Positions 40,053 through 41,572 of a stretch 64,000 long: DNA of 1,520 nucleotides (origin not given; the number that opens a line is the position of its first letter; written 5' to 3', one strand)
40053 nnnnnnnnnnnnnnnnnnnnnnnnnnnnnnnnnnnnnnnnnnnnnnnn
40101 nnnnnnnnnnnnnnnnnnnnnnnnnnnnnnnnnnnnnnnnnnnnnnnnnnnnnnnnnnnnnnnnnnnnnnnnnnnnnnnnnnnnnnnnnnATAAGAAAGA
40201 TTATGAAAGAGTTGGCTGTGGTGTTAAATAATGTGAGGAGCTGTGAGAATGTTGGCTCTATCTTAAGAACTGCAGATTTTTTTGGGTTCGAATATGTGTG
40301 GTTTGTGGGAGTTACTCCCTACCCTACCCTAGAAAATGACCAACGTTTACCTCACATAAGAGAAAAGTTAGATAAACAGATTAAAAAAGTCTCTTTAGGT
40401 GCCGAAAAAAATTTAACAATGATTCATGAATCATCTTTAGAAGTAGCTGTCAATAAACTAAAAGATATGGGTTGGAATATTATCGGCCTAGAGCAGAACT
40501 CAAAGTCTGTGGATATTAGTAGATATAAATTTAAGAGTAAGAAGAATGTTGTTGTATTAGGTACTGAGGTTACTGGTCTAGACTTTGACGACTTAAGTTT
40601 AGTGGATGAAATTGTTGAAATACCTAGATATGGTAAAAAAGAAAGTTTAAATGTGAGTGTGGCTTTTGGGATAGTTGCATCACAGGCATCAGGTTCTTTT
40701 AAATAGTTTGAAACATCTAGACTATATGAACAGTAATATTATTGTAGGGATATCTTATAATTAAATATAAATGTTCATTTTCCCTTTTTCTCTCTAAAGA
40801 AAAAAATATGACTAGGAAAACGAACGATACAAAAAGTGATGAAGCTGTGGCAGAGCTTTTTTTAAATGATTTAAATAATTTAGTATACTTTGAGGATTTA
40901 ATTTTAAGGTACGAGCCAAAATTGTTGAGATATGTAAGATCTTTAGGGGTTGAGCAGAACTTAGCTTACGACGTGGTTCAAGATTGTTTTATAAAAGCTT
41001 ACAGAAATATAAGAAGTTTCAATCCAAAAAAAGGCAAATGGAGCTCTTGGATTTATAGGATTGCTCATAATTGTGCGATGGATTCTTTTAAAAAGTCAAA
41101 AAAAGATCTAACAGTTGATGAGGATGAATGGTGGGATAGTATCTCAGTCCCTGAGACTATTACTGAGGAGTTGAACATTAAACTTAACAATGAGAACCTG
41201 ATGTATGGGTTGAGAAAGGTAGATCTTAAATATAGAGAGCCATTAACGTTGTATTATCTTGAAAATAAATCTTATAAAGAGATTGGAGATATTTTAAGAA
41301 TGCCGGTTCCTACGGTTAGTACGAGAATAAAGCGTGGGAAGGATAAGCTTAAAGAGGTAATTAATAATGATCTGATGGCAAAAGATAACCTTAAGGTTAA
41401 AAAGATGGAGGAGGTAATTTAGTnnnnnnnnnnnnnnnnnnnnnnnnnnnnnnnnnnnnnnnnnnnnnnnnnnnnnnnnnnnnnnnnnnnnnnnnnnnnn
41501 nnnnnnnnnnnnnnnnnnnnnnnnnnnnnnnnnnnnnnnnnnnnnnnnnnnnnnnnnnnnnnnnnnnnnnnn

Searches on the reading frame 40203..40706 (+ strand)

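Call 13: search_protein_families(library=pfam, proteins=[window:40203-40706:+], max_evalue=0.001)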
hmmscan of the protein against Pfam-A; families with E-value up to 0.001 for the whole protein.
window:40203-40706:+ (167 aa): 1 family
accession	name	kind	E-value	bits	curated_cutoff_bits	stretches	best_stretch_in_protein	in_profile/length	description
PF00588.24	SpoU_methylase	-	2.8e-29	102.5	29.7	1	4-159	2-141/142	SpoU rRNA Methylase family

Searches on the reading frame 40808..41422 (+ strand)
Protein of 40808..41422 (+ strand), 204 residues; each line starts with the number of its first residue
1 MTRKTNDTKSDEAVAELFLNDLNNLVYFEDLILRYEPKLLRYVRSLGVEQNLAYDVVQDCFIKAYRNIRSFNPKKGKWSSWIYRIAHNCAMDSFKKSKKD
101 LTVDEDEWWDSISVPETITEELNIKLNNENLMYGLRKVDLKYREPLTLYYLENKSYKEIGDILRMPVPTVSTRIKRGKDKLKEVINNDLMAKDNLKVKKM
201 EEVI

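Call 13: search_protein_families(library=pfam, proteins=[window:40808-41422:+], max_evalue=0.001)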
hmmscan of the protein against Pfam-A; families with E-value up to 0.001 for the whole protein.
window:40808-41422:+ (204 aa): 3 families
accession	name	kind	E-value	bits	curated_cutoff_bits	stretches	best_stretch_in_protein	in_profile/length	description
PF04542.20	Sigma70_r2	-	1.3e-15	57.4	24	1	31-98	1-69/71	Sigma-70 region 2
PF08281.18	Sigma70_r4_2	-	3.6e-11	43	25.7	1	135-181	8-54/54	Sigma-70, region 4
PF04545.22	Sigma70_r4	-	5.9e-08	32.5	24.1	1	142-183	9-50/50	Sigma-70, region 4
